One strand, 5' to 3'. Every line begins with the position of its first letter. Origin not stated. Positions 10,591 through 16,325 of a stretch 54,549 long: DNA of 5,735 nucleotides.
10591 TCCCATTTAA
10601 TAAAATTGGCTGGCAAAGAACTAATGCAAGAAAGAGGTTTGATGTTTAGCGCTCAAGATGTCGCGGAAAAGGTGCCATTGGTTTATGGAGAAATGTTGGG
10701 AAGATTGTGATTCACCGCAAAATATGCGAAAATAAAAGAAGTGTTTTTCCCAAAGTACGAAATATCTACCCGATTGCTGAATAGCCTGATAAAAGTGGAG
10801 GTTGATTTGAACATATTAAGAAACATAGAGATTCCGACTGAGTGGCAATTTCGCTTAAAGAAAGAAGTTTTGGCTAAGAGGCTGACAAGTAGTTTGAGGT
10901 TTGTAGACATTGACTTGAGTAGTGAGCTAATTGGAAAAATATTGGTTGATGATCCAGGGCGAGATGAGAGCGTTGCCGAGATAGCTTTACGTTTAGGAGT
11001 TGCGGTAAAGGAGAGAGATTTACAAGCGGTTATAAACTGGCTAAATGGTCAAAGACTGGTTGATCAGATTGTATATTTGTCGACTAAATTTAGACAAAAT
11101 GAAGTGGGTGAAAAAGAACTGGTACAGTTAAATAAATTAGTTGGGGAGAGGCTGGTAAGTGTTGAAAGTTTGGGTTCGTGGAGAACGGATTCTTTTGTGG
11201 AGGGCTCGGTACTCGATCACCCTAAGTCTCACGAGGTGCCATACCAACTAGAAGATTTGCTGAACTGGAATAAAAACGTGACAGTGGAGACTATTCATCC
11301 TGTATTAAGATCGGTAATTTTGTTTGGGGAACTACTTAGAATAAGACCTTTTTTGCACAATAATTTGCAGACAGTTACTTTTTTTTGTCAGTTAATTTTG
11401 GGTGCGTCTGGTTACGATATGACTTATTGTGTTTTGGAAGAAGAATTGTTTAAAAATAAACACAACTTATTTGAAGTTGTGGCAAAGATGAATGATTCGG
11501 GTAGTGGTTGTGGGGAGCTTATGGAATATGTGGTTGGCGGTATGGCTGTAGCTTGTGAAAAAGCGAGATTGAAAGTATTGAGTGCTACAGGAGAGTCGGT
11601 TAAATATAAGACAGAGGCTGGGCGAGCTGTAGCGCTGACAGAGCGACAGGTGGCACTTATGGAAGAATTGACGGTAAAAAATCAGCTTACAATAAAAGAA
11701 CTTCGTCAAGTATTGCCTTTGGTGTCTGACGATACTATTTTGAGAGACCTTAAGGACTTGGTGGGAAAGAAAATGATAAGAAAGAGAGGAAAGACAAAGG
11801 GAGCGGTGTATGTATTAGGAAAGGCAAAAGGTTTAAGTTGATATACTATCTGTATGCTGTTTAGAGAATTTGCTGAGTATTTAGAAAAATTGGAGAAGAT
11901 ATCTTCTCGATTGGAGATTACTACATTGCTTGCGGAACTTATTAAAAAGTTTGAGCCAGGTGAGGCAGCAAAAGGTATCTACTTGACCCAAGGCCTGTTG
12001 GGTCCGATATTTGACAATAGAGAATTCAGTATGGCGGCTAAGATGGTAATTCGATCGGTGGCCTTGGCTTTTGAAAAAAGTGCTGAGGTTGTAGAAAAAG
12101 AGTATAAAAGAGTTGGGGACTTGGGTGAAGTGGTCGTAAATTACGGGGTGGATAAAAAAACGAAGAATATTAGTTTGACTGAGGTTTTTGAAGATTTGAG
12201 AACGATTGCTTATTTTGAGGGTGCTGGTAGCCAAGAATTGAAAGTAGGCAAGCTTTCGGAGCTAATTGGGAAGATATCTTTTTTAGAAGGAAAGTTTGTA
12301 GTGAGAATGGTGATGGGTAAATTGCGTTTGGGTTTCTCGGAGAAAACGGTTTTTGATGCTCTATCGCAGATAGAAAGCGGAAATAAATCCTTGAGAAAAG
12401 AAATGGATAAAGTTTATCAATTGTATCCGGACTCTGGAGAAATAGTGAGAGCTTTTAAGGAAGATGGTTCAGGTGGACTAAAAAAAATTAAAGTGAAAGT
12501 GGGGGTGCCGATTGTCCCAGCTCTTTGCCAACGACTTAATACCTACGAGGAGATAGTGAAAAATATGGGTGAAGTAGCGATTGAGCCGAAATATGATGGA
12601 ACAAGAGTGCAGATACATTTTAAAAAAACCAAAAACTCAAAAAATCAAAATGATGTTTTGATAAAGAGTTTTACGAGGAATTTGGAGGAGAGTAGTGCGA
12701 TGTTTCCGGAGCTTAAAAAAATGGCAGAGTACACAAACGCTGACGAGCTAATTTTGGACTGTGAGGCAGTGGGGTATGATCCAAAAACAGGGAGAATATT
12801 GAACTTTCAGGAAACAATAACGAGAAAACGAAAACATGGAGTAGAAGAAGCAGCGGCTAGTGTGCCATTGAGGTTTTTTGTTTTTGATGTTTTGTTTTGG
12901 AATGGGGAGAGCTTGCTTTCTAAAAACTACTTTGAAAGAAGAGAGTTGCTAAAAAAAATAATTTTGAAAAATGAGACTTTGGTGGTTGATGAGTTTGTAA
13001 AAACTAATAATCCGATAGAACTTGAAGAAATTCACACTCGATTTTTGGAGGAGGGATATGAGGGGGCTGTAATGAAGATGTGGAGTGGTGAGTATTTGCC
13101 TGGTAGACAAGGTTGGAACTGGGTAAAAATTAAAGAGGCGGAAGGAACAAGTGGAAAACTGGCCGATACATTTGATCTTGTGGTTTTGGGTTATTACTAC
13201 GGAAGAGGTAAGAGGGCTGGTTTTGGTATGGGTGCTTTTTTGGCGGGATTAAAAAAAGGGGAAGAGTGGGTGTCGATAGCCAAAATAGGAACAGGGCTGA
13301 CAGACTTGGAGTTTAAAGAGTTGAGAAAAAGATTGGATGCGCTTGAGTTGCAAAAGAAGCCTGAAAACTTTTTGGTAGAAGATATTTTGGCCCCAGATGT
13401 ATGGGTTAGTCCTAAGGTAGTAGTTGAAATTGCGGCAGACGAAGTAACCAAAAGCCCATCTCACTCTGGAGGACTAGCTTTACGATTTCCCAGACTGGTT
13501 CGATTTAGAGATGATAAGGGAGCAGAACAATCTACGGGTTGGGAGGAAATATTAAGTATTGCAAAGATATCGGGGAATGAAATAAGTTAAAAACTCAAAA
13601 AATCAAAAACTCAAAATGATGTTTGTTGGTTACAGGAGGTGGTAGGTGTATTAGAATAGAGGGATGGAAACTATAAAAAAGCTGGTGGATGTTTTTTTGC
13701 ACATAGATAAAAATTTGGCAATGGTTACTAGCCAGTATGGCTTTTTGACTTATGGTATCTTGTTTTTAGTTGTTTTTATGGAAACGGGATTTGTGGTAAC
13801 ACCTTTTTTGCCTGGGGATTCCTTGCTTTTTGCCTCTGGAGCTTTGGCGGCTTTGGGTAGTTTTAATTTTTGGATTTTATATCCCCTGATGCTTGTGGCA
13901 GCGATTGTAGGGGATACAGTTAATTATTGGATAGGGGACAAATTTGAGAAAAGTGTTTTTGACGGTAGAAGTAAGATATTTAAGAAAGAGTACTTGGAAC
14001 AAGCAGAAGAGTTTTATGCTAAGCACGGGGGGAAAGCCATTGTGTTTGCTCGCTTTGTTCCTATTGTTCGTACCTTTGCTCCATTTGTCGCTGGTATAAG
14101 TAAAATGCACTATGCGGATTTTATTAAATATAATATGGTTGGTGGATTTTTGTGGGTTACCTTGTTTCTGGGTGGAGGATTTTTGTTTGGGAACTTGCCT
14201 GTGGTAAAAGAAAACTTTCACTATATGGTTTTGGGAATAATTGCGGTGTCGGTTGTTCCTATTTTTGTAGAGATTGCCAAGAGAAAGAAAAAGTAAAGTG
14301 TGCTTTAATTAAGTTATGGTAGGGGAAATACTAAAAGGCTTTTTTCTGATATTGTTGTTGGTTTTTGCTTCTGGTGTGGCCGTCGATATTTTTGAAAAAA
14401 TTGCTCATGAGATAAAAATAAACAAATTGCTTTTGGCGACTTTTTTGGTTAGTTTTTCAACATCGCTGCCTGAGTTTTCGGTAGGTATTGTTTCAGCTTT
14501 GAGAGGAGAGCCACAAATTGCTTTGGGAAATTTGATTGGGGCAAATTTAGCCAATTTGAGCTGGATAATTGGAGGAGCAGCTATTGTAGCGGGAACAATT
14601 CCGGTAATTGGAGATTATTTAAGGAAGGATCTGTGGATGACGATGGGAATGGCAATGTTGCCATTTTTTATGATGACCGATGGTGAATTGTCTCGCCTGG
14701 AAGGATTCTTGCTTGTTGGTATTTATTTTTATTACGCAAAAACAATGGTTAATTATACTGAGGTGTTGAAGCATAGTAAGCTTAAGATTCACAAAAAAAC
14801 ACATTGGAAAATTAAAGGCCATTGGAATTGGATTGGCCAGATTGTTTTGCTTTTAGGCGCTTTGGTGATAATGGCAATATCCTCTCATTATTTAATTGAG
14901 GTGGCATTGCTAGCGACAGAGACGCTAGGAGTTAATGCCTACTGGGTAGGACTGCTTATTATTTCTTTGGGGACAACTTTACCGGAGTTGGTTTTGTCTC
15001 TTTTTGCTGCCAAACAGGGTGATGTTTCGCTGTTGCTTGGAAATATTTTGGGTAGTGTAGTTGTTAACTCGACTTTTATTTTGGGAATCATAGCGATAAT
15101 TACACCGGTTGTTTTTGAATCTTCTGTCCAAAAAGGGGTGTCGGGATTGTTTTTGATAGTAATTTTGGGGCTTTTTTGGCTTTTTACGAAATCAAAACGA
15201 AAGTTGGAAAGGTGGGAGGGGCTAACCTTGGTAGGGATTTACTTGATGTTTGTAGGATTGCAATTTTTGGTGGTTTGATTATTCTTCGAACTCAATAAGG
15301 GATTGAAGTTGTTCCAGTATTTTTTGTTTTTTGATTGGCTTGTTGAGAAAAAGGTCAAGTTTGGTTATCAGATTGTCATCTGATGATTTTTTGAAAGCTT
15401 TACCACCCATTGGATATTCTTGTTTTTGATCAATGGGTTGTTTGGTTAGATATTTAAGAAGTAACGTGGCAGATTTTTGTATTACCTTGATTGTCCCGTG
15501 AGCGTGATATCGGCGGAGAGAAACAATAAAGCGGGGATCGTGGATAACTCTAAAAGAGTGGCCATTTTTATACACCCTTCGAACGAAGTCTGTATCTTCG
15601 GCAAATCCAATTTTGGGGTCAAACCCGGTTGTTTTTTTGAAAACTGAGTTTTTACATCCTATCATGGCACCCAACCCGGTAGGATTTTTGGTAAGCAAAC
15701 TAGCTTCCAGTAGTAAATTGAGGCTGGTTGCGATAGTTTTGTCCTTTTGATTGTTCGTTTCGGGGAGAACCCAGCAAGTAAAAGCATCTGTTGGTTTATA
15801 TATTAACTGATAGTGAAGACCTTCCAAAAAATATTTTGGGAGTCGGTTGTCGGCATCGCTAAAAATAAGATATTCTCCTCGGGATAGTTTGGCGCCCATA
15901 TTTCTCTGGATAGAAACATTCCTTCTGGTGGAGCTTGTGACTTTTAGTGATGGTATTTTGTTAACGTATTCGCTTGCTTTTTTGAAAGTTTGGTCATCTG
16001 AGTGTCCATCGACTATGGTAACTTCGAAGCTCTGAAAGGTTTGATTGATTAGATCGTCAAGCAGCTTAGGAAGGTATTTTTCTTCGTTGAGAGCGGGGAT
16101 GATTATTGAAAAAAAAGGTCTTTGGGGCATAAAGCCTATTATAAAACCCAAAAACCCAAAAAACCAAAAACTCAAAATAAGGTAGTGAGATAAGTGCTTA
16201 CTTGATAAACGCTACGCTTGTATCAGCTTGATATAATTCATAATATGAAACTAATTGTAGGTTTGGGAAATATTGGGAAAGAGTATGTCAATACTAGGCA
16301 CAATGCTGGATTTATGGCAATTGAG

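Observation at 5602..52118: Strand-polar A-rich oligo-repeat, 15 copies, 8 of them in frame inside conserved housekeeping genes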

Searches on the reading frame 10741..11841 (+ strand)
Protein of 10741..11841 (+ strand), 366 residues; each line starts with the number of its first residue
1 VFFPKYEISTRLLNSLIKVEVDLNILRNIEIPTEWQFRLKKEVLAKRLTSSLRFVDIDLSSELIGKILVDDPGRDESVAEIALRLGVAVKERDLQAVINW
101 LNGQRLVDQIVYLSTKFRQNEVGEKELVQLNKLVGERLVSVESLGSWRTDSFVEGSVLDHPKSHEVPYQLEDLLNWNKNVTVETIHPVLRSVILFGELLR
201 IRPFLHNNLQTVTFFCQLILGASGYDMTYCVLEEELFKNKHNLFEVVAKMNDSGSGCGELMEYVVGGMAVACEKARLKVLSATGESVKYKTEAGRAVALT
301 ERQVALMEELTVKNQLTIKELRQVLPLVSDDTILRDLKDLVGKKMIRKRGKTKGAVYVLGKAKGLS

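Call 27: search_protein_families(library=pfam, proteins=[window:10741-11841:+])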
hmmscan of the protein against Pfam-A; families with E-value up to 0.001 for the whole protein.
window:10741-11841:+ (366 aa): 2 families
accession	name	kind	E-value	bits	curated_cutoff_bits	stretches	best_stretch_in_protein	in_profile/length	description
PF02661.23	Fic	-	0.00036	21.7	24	1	124-220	4-93/93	Fic/DOC family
PF08220.18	HTH_DeoR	-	0.00088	19.4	21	0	302-348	1-46/57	DeoR-like helix-turn-helix domain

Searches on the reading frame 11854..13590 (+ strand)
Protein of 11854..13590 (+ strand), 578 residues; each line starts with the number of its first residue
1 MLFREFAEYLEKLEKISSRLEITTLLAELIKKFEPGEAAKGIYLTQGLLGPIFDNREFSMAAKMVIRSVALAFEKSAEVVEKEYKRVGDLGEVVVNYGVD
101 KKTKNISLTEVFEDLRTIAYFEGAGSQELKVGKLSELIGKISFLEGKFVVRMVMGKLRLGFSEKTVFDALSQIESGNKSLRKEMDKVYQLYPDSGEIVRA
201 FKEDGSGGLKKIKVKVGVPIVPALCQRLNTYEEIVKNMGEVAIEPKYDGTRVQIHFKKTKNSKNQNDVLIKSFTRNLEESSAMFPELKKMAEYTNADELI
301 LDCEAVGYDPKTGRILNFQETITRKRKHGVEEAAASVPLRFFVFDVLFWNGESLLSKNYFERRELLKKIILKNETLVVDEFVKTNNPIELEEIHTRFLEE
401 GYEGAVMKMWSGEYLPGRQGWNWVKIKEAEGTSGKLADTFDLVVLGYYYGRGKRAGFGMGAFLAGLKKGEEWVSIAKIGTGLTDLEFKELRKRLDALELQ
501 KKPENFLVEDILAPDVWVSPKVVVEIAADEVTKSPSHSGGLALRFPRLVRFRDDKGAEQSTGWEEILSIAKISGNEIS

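Call 27: search_protein_families(library=pfam, proteins=[window:11854-13590:+])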
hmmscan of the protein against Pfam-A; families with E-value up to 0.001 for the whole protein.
window:11854-13590:+ (578 aa): 4 families
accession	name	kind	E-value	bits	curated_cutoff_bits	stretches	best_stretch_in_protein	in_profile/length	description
PF01068.26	DNA_ligase_A_M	-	1.1e-46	159.5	26.2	1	222-427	1-204/204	ATP dependent DNA ligase domain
PF04675.19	DNA_ligase_A_N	-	3.2e-35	122.3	24.6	1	3-171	2-174/174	DNA ligase N terminus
PF04679.21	DNA_ligase_A_C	-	3e-21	76.1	27.5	1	458-555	4-94/94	ATP dependent DNA ligase C terminal region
PF09414.15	RNA_ligase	-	2.8e-05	24.7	27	1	240-411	2-159/171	RNA ligase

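Call 86: find_homologous_proteins(query=window:11854-13590:+, max_evalue=1e-80)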
Query window:11854-13590:+ (578 aa): 2064 proteins with E <= 1e-80 among 8000 candidates; the best 120 are listed.
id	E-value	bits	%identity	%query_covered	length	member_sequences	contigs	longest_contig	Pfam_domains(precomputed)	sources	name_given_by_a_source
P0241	0.0e+0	1270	100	100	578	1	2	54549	PF04675.20,PF09414.16,PF01068.27,PF04679.22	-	-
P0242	0.0e+0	1111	88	99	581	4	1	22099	PF04675.20,PF09414.16,PF01068.27,PF04679.22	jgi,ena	-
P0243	0.0e+0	1100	87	99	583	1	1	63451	PF04675.20,PF01068.27,PF04679.22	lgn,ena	-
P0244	0.0e+0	1039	81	100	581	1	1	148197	PF04675.20,PF09414.16,PF01068.27,PF04679.22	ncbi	-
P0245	0.0e+0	1034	81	100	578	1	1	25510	PF04675.20,PF01068.27,PF04679.22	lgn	-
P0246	5.2e-298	1008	79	100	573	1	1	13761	PF04675.20,PF01068.27,PF04679.22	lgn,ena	-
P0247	1.0e-291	987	78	100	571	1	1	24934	PF04675.20,PF01068.27,PF04679.22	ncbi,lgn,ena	-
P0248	6.0e-286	968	75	100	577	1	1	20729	PF04675.20,PF01068.27,PF04679.22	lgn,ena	-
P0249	8.4e-286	967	75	99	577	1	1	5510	PF04675.20,PF01068.27,PF04679.22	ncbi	-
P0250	3.0e-284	962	75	99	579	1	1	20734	PF04675.20,PF01068.27,PF04679.22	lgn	-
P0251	1.0e-278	944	76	99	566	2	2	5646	PF04675.20,PF09414.16,PF01068.27,PF04679.22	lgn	-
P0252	3.0e-277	939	74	99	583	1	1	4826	PF04675.20,PF01068.27,PF04679.22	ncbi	-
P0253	3.1e-275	932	75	100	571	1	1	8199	PF04675.20,PF09414.16,PF01068.27,PF04679.22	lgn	-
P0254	1.0e-266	904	71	99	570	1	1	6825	PF04675.20,PF01068.27,PF04679.22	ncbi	-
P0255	1.9e-264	897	70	99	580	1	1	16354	PF04675.20,PF01068.27,PF04679.22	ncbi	-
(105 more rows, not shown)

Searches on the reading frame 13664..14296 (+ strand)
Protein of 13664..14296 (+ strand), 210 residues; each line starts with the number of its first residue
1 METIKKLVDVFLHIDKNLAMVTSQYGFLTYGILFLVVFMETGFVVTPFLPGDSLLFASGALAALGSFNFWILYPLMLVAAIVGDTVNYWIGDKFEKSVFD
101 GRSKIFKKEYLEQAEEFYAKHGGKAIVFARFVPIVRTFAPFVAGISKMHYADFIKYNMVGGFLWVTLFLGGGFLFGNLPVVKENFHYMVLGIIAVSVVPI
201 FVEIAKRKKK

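Call 27: search_protein_families(library=pfam, proteins=[window:13664-14296:+])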
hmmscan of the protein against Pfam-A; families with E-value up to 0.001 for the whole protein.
window:13664-14296:+ (210 aa): 1 family
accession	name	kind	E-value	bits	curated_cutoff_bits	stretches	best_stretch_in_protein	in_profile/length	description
PF09335.16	VTT_dom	-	2.6e-22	80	33.9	1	49-172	1-121/123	VTT domain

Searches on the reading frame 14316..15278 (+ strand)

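Call 27: search_protein_families(library=pfam, proteins=[window:14316-15278:+])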
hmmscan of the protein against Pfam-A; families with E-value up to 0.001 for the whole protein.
window:14316-15278:+ (320 aa): 1 family
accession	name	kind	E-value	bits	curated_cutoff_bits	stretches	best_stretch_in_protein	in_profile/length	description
PF01699.29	Na_Ca_ex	-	1.7e-48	164.9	24.9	2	176-317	3-150/151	Sodium/calcium exchanger protein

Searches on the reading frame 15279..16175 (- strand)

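Call 28: search_protein_families(library=pfam, proteins=[window:15279-16175:-])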
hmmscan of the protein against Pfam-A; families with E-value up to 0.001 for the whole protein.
window:15279-16175:- (298 aa): 3 families
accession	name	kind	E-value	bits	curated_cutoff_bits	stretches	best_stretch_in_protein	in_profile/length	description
PF00535.33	Glycos_transf_2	-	5.4e-24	85.4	23.3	1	23-179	1-164/168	Glycosyl transferase family 2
PF10111.15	Glyco_tranf_2_2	-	4e-06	27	27.3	1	23-110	1-92/276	Glycosyltransferase like family 2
PF13641.12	Glyco_tranf_2_3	-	7.9e-06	26.5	27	1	22-142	3-127/230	Glycosyltransferase like family 2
